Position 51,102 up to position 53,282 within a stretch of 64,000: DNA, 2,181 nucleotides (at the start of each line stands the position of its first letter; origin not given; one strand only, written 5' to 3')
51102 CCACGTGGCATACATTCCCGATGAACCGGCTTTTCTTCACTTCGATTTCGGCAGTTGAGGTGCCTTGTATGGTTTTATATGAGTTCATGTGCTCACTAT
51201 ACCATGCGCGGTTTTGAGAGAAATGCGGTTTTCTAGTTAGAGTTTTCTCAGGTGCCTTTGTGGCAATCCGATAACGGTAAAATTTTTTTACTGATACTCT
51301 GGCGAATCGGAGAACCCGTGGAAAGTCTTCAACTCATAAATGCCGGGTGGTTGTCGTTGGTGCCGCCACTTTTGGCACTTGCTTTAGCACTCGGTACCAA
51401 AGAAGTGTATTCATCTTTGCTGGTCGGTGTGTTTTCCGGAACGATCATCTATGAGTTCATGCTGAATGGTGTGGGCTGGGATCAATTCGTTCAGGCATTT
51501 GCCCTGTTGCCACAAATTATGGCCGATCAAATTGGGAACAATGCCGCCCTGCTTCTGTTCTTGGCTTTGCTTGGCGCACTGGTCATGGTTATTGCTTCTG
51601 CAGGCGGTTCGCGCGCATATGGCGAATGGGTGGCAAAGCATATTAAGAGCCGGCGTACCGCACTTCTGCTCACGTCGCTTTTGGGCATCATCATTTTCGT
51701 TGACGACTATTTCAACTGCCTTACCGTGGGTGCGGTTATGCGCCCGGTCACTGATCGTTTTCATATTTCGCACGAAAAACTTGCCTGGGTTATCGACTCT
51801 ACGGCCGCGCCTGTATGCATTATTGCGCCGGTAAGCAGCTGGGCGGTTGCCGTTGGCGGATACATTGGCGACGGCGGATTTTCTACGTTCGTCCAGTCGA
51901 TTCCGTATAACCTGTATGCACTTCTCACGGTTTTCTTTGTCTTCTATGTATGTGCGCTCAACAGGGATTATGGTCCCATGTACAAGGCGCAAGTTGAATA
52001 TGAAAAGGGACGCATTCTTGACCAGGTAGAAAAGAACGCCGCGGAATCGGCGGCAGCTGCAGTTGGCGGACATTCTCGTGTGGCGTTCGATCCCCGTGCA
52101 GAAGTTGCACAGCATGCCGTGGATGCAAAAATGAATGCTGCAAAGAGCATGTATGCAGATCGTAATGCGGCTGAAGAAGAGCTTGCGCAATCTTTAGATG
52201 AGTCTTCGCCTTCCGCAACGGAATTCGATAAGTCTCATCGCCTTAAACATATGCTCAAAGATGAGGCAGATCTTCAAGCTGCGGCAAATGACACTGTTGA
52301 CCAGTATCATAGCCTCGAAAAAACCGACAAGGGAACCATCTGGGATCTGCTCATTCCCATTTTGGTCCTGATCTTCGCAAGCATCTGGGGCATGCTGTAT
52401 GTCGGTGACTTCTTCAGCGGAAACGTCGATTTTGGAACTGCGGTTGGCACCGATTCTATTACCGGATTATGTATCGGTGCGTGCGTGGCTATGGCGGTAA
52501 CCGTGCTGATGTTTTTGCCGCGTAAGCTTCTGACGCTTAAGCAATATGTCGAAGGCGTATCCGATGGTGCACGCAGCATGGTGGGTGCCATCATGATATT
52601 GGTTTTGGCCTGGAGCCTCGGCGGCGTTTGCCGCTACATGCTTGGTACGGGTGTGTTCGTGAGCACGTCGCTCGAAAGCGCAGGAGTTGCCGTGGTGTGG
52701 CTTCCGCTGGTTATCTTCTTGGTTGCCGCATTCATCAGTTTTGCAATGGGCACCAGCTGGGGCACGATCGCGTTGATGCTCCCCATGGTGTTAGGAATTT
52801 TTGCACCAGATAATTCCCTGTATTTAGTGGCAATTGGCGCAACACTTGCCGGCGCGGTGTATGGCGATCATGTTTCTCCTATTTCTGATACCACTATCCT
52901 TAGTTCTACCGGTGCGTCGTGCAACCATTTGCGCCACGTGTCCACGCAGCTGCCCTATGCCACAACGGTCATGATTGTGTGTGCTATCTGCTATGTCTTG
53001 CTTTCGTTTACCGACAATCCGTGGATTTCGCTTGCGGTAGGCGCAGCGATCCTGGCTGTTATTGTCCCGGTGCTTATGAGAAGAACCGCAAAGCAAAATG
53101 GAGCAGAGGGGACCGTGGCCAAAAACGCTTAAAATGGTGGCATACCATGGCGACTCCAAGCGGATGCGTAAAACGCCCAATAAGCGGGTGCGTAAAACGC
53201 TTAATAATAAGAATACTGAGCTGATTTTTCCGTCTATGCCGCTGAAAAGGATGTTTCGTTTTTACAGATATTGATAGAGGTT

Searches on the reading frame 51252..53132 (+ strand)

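Call 68: search_protein_families(library=ncbifam, proteins=[window:51252-53132:+], max_evalue=1e-10)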
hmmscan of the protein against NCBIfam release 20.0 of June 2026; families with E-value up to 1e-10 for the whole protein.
window:51252-53132:+ (626 aa): 1 family
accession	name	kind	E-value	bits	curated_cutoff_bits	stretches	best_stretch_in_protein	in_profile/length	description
NF000013.1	tet_NaH_anti_35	exception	2.8e-56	191.3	750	1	338-614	84-360/369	tetracycline efflux Na+/H+ antiporter family transporter Tet(35)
